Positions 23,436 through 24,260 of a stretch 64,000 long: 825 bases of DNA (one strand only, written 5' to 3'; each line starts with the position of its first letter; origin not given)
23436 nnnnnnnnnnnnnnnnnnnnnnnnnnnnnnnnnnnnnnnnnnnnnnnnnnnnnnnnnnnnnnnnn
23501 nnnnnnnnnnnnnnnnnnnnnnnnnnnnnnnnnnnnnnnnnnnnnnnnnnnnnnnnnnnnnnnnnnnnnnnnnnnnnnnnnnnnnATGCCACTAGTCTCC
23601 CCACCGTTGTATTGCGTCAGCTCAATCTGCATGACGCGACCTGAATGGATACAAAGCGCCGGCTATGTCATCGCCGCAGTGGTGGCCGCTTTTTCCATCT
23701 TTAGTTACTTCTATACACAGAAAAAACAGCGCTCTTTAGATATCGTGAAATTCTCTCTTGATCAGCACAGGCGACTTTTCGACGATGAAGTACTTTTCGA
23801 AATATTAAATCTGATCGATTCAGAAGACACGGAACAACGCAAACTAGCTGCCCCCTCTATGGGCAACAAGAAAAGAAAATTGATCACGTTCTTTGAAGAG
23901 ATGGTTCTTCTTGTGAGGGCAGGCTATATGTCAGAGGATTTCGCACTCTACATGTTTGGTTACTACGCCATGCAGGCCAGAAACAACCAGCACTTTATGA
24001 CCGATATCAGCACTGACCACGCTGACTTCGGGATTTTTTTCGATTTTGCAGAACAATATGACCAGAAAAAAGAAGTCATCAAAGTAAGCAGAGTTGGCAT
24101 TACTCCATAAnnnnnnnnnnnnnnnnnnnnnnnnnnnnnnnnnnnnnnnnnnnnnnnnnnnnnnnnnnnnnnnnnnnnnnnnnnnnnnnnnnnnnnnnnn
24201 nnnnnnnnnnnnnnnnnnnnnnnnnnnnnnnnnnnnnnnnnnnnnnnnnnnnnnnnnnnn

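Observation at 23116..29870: ~6.7-kb module built around a 974-aa CHAT (caspase-like) protease, bracketed by ~100-bp imperfect direct repeats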

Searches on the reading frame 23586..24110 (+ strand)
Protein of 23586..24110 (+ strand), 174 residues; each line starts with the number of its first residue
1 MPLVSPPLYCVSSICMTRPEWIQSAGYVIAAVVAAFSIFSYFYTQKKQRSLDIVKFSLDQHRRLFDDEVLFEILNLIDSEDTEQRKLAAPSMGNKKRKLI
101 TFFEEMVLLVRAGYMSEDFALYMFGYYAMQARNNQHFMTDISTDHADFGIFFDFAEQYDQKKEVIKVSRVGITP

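Call 9: search_protein_families(library=pfam, proteins=[window:23586-24110:+], max_evalue=0.01)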
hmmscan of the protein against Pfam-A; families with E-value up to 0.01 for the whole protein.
window:23586-24110:+ (174 aa): 1 family
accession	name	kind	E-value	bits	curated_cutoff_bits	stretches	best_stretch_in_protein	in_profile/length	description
PF15956.11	DUF4760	-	0.0038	17.8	25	1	31-126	8-105/141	Domain of unknown function (DUF4760)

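Call 10: search_protein_families(library=padloc, proteins=[window:23586-24110:+], max_evalue=0.01)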
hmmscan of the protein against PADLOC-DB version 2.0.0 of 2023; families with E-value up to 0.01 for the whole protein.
window:23586-24110:+ (174 aa): 0 families

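Call 26: search_protein_families(library=pfam, proteins=[window:23586-24107:+], max_evalue=10)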
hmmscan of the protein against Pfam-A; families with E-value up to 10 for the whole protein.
window:23586-24107:+ (174 aa): 1 family
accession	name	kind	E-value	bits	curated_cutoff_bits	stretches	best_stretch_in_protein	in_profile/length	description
PF15956.11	DUF4760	-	0.0038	17.8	25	1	31-126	8-105/141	Domain of unknown function (DUF4760)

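Call 28: find_homologous_proteins(query=window:23586-24107:+, max_evalue=0.01)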
Query window:23586-24107:+ (174 aa): 45 proteins with E <= 0.01 among 126 candidates.
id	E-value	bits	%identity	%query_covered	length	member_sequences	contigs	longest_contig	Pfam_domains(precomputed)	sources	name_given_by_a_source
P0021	1.4e-99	349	90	100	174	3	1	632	-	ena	-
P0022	4.8e-86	305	77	100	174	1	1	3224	-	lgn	-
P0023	1.8e-85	303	79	100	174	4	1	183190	-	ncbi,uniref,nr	ncbi:hypothetical protein [Massilia phyllosphaerae]|uniref:hypothetical protein n=1 Tax=Massilia phy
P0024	2.7e-84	299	76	100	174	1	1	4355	-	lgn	-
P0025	7.3e-84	298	76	100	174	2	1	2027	-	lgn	-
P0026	9.2e-83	294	76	100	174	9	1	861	-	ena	-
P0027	6.1e-82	292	75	100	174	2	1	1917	-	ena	-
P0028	1.5e-80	287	73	100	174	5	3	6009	-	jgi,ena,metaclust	metaclust:\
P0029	1.8e-80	287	74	100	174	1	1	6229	-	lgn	-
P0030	2.9e-79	283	74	99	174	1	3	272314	-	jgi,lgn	jgi:hypothetical protein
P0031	2.7e-78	280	71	100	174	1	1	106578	-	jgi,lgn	jgi:hypothetical protein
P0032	9.7e-76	271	78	91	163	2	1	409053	-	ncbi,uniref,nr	ncbi:hypothetical protein DFP86_1023 [Paludibacterium purpuratum]|uniref:DUF4760 domain-containing p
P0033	5.8e-75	269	79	91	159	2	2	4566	-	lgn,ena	-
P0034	7.9e-75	268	80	91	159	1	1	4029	-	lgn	-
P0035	7.0e-58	213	66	91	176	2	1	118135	-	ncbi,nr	ncbi:hypothetical protein [Solimicrobium silvestre]|nr:hypothetical protein [Solimicrobium silvestre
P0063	1.1e-16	79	35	89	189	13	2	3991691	-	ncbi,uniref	ncbi:hypothetical protein ACV22V_21445 [Burkholderia sp. AW33-5]|uniref:hypothetical protein n=1 Tax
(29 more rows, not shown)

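Call 30: find_encoding_contigs(protein=P0035, flank=8000, max_places=2)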
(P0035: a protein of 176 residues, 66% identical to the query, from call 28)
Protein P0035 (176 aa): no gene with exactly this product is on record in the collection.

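Call 31: find_encoding_contigs(protein=P0063, flank=8000, max_places=2)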
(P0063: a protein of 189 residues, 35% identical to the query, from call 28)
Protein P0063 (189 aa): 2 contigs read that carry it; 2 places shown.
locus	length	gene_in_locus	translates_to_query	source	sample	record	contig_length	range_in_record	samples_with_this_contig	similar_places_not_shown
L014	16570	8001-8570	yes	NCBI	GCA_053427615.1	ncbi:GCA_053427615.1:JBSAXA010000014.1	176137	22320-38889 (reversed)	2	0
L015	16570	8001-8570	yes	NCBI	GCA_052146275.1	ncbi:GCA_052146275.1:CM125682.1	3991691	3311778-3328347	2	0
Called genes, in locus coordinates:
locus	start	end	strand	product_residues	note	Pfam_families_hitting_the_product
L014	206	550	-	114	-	PF05899:Cupin_3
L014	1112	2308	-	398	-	PF00078:RVT_1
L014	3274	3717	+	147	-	-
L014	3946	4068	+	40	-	-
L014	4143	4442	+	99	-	-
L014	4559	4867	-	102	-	-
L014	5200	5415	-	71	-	-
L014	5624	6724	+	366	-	PF01844:HNH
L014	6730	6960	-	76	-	-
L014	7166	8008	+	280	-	PF25678:DUF7946, PF25679:DUF7947 (weak)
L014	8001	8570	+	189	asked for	-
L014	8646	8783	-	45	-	-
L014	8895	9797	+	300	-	-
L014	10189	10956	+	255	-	PF02390:Methyltransf_4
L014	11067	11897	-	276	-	PF02673:BacA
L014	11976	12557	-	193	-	PF07273:DUF1439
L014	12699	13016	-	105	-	PF03692:CxxCxxCC (weak)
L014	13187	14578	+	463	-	PF04055:Radical_SAM, PF06969:HemN_C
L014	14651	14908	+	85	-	-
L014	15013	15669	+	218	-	PF01135:PCMT, PF00398:RrnaAD (weak), PF05175:MTS (weak), PF06325:PrmA (weak), PF13649:Methyltransf_25, PF13847:Methyltransf_31 (weak), PF08241:Methyltransf_11 (weak), PF08242:Methyltransf_12 (faint)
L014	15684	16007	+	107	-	PF00581:Rhodanese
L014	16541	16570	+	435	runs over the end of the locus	PF13433:Peripla_BP_5, PF13458:Peripla_BP_6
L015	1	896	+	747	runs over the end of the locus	PF09250:Prim-Pol, PF08706:D5_N, PF19263:DUF5906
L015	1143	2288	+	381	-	PF00589:Phage_integrase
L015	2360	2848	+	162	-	-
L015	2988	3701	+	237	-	-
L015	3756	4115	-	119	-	-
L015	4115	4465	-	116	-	-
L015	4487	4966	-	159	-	-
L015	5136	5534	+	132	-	PF13560:HTH_31, PF01381:HTH_3, PF12844:HTH_19, PF13443:HTH_26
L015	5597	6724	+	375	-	PF01844:HNH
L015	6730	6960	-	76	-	-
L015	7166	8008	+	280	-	PF25678:DUF7946, PF25679:DUF7947 (weak)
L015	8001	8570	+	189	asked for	-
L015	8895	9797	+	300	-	-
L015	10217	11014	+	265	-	PF02390:Methyltransf_4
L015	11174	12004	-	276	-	PF02673:BacA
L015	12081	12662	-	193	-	PF07273:DUF1439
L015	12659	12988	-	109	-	PF03692:CxxCxxCC (weak)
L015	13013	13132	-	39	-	-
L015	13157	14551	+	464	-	PF04055:Radical_SAM, PF06969:HemN_C (weak)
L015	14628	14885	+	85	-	-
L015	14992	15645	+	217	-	PF01135:PCMT, PF00398:RrnaAD, PF02475:TRM5-TYW2_MTfase (weak), PF13489:Methyltransf_23 (weak), PF05175:MTS, PF13847:Methyltransf_31, PF08241:Methyltransf_11, PF13649:Methyltransf_25, +3 more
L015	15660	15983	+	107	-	PF00581:Rhodanese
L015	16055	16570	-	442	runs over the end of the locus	PF00202:Aminotran_3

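Call 38: find_related_loci(query=A4, collection=genome_contigs, flank=6000)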
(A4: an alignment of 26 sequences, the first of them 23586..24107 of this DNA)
Query A4 (174 aa) in genome_contigs; peptide patterns used: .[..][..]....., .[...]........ (x = any residue, [..] = any of these).
228 stretches matched a pattern; 30 encode a relative of the query (tblastn E <= 1e-3); 30 distinct loci.
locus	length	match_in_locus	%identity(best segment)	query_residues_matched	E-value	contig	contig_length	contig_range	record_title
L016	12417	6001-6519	76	1-173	9e-90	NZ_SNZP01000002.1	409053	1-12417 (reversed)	Paludibacterium purpuratum strain CECT 8976 Ga0244630_102, whole genome shotgun sequence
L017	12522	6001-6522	79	1-174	9e-94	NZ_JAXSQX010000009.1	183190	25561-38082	Massilia phyllosphaerae strain SGZ-792 Scaffold9, whole genome shotgun sequence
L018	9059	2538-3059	64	1-173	8e-70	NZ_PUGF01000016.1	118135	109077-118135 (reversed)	Solimicrobium silvestre strain S20-91 Contig0016, whole genome shotgun sequence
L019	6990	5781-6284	36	6-157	2e-30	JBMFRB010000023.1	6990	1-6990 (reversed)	MAG: Candidatus Sumerlaeaceae bacterium isolate KM4344-30 NODE_3163_length_6990_cov_6.155443, whole genome shotgun seque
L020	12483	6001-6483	40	7-156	5e-30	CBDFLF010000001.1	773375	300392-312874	MAG: uncultured Methylophilus sp. isolate 15b31b0a-a2b2-47f8-a7d3-051682801091 genome assembly, contig: contig_1, whole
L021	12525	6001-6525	38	5-162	7e-30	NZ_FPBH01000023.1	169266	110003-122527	Paraburkholderia aspalathi strain LMG 27731, whole genome shotgun sequence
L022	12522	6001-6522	34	3-160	3e-29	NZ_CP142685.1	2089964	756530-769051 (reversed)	Halothiobacillus sp. DCM-1 chromosome, complete genome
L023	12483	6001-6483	39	4-160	2e-29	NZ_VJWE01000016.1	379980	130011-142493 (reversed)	Acidovorax delafieldii strain DSM 64 Ga0064100_106, whole genome shotgun sequence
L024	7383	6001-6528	36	5-161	2e-28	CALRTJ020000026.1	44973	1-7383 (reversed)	MAG: Hydrogenophaga intermedia isolate JJ-JE53-10-4-mx-bin551 genome assembly, contig: JJ-RD922-193-C90, whole genome sh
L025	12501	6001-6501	40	5-155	4e-28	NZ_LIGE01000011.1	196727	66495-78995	Pseudomonas sp. RIT-PI-r contig_11, whole genome shotgun sequence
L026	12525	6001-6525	35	2-159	1e-27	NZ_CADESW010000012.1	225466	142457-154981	Burkholderia stagnalis strain LMG 28156, whole genome shotgun sequence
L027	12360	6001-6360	43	39-157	1e-27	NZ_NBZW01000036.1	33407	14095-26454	Polaromonas sp. AET17H-212 scaffold_35, whole genome shotgun sequence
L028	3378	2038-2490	37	8-142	2e-27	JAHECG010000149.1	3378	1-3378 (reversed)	MAG: Betaproteobacteria bacterium isolate Ww164 NODE_107802_length_3378_cov_7.905741, whole genome shotgun sequence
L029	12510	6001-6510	37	3-156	3e-27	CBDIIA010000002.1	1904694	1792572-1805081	MAG: Pseudorhodoferax sp. isolate 7638a5db-cf6e-44a2-a741-77b0d0781027 genome assembly, contig: contig_2, whole genome s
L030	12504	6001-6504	35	5-155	3e-27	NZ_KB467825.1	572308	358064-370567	Janthinobacterium sp. CG3 JANGC3DRAFT_scaffold2.2, whole genome shotgun sequence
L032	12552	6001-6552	35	3-174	5e-27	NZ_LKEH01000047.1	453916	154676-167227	Pseudomonas viridiflava strain ICMP 2848 scaffold8, whole genome shotgun sequence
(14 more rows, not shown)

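Call 43: search_protein_families(library=pfam, proteins=[L026:5169-6008:+, L022:5170-5997:+, L032:5168-5998:+, L026:6004-6570:+, L032:6001-6564:+, L019:5772-6338:+, L027:5812-6423:+], max_evalue=0.1)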
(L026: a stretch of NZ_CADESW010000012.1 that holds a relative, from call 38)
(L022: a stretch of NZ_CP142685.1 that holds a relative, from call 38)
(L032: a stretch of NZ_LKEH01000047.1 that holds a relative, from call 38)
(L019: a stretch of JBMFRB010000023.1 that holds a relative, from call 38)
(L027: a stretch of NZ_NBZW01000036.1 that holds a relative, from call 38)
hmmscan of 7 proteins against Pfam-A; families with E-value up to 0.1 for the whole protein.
L026:5169-6008:+ (280 aa): 2 families
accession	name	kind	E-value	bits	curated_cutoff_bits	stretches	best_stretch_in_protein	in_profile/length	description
PF25678.1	DUF7946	-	2.2e-12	47.8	27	1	14-183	3-182/183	Domain of unknown function (DUF7946)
PF25679.1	DUF7947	-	7.5e-06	26.4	27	1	193-273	3-78/79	Family of unknown function (DUF7947)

L022:5170-5997:+ (276 aa): 2 families
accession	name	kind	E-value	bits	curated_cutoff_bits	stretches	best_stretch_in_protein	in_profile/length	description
PF25678.1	DUF7946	-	1.1e-10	42.3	27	1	13-123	3-114/183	Domain of unknown function (DUF7946)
PF25679.1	DUF7947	-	8.1e-05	23.1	27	1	191-272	2-78/79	Family of unknown function (DUF7947)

L032:5168-5998:+ (277 aa): 2 families
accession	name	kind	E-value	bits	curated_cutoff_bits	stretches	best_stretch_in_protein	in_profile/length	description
PF25678.1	DUF7946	-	5e-12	46.7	27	1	11-155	2-155/183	Domain of unknown function (DUF7946)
PF25679.1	DUF7947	-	6.4e-05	23.4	27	1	192-272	2-77/79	Family of unknown function (DUF7947)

L026:6004-6570:+ (189 aa): 1 family
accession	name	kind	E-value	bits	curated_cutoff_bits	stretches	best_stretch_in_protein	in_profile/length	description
PF06305.16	LapA_dom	-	0.088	13.2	28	0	28-58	28-58/64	Lipopolysaccharide assembly protein A domain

L032:6001-6564:+ (188 aa): 1 family
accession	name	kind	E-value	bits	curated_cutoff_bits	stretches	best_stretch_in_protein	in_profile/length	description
PF06450.18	NhaB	-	0.015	14.7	27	1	9-70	130-192/515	Bacterial Na+/H+ antiporter B (NhaB)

L019:5772-6338:+ (189 aa): 1 family
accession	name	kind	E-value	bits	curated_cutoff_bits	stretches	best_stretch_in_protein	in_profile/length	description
PF06450.18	NhaB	-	0.028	13.8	27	1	21-72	142-194/515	Bacterial Na+/H+ antiporter B (NhaB)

L027:5812-6423:+ (204 aa): 1 family
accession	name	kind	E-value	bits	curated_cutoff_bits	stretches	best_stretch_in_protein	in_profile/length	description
PF15956.11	DUF4760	-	0.055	14.1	25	1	50-146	2-99/141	Domain of unknown function (DUF4760)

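Call 60: predict_structure(alignment_id=A4)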
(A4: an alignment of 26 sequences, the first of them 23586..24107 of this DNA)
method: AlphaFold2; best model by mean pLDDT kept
length: 174 residues; sequences in the alignment: 26
mean_pLDDT: 86.6   pTM: 0.69
mean pLDDT of the five models: 86.6, 84.5, 81.9, 78.8, 75.2
residues with pLDDT >= 90: 90; 70-90: 74; 50-70: 8; < 50: 2
segments of 3 or more residues with pLDDT < 50: none
pLDDT, mean of each block of 10 residues (from residue 1): 62 75 80 85 81 82 89 94 94 95 93 88 94 95 92 96 83 68
secondary structure, 60 per line:
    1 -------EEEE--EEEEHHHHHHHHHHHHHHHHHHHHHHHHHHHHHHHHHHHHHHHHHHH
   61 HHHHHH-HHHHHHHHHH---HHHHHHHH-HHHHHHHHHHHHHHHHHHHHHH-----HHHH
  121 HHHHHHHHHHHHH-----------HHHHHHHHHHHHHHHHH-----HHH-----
elements in order: E8-11 E14-17 H18-66 H68-77 H81-88 H90-111 H117-133 H145-161

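Call 70: fold_search(model_id=the predicted structure, library=viral)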
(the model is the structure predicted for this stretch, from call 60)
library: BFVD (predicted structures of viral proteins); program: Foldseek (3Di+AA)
matches with E <= 10: 169; with E <= 0.001: 0
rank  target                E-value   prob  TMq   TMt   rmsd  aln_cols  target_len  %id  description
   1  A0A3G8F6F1            1.1e-03  1.00  0.53  0.48   6.1       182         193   18  (no name in the UniProt tables at hand)
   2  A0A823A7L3            5.9e-01  0.20  0.26  0.17  17.1       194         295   15  (no name in the UniProt tables at hand)
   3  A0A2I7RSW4            6.5e-01  0.16  0.22  0.20  13.2       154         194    6  (no name in the UniProt tables at hand)
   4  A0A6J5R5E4            9.0e-01  0.20  0.27  0.06  17.4       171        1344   11  Uncharacterized protein [uncultured Caudovirales phage]
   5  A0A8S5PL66            9.5e-01  0.11  0.17  0.20  10.1       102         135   11  Bacteriophage P22 antirepressor protein C-terminal domain-containing protein [Phage sp. ct17O1]
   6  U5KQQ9                1.4e+00  0.33  0.40  0.34  20.8       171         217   10  (no name in the UniProt tables at hand)
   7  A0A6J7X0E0            1.5e+00  0.09  0.22  0.10  20.9       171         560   12  Uncharacterized protein [uncultured Caudovirales phage]
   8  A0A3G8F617            1.7e+00  0.03  0.13  0.08  29.8       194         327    9  (no name in the UniProt tables at hand)
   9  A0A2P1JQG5            1.8e+00  0.07  0.20  0.17  16.5       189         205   11  (no name in the UniProt tables at hand)
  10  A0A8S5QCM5            1.9e+00  0.13  0.24  0.06  12.4       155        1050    8  Minor tail protein (Fragment) [Myoviridae sp. ctw4b6]
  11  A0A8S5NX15            2.0e+00  0.12  0.24  0.25  10.0       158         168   13  Uncharacterized protein [Caudovirales sp. ct0FJ5]
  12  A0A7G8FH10            2.0e+00  0.07  0.21  0.15  30.4       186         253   13  (no name in the UniProt tables at hand)
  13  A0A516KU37            2.1e+00  0.12  0.27  0.26  16.9       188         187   10  Uncharacterized protein [Gordonia phage Mayweather]
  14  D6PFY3                2.1e+00  0.11  0.23  0.13  18.1       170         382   11  (no name in the UniProt tables at hand)
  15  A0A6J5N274            2.1e+00  0.09  0.23  0.09  19.6       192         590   11  Uncharacterized protein [uncultured Caudovirales phage]
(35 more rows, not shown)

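Call 71: search_protein_families(library=padloc, proteins=[L026:5169-6008:+, L022:5170-5997:+, L032:5168-5998:+, L026:6004-6570:+, L032:6001-6564:+, L020:5152-5970:+, L025:5156-5992:+], max_evalue=0.1)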
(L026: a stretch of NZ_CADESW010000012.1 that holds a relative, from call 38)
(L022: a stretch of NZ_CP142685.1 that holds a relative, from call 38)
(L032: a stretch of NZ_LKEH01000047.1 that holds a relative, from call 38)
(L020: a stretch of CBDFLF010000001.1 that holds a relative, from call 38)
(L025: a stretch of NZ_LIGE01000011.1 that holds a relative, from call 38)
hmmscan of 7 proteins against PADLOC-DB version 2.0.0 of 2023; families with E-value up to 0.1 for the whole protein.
L026:5169-6008:+ (280 aa): 3 families
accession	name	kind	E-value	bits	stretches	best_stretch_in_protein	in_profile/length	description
PDLC03255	MTase_II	-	0.003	15.3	1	148-255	95-203/269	Type II methyltransferase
PDLC04063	PD-T4-6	-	0.022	11.5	1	147-232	109-189/564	-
PDLC04335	PDC-M02B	-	0.023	11.5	1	15-75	89-148/364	-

L022:5170-5997:+ (276 aa): 1 family
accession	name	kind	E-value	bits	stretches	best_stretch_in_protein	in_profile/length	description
PDLC04039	PD-T4-6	-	0.013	12.5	1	13-57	16-60/458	-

L032:5168-5998:+ (277 aa): 0 families

L026:6004-6570:+ (189 aa): 0 families

L032:6001-6564:+ (188 aa): 0 families

L020:5152-5970:+ (273 aa): 1 family
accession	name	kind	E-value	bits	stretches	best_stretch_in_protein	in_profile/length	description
PDLC04039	PD-T4-6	-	0.011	12.8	1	11-54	17-60/458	-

L025:5156-5992:+ (279 aa): 1 family
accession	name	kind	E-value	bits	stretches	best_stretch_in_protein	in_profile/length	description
PDLC04335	PDC-M02B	-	0.038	10.8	1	17-82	89-153/364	-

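Call 72: search_protein_families(library=ncbifam, proteins=[L026:5169-6008:+, L026:6004-6570:+, window:23586-24107:+], max_evalue=0.01)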
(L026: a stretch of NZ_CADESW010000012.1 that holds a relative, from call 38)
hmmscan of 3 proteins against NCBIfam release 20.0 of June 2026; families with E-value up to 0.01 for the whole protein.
L026:5169-6008:+ (280 aa): 0 families

L026:6004-6570:+ (189 aa): 0 families

window:23586-24107:+ (174 aa): 1 family
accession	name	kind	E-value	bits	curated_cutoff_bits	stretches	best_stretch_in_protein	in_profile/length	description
NF041807.1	daptide_Mpa3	equivalog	0.0073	16.1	40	0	20-38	19-37/39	MpaA3 family daptide-type RiPP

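Call 84: search_solved_structures(query=A7, max_evalue=1)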
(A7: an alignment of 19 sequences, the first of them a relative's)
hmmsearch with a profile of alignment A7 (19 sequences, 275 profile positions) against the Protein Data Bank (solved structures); distinct sequences matched with E-value up to 1: 10.
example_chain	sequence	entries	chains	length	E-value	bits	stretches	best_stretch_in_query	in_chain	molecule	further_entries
8uzp_M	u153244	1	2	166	0.14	14.4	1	97-154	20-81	stem_mimetic_01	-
2wpq_A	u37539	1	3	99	0.61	12.3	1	139-227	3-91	TRIMERIC AUTOTRANSPORTER ADHESIN FRAGMENT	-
3nj1_A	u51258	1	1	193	0.62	12.3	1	209-252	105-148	Abscisic acid receptor PYL2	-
1ya9_A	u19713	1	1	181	0.68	12.1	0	97-151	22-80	Apolipoprotein E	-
3kaz_A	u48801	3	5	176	0.87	11.8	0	209-252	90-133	Putative uncharacterized protein At2g26040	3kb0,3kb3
3nmp_A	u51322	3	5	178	0.88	11.8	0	209-252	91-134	Abscisic acid receptor PYL2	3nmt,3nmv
3ujl_A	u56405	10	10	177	0.88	11.8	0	209-252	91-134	Abscisic acid receptor PYL2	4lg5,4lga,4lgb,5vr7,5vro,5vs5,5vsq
3nmh_A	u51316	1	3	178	0.89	11.7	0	209-252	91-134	Abscisic acid receptor PYL2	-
3kdh_A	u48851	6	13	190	0.99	11.6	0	209-252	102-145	Putative uncharacterized protein At2g26040 | Abscisic acid receptor PYL2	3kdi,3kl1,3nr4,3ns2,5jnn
7mwn_A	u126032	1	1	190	1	11.6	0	209-252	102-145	Abscisic acid receptor PYL2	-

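Call 85: search_solved_structures(query=A4, max_evalue=1)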
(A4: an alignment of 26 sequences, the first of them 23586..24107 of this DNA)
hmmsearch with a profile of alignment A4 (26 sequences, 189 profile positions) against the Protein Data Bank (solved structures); distinct sequences matched with E-value up to 1: 0.
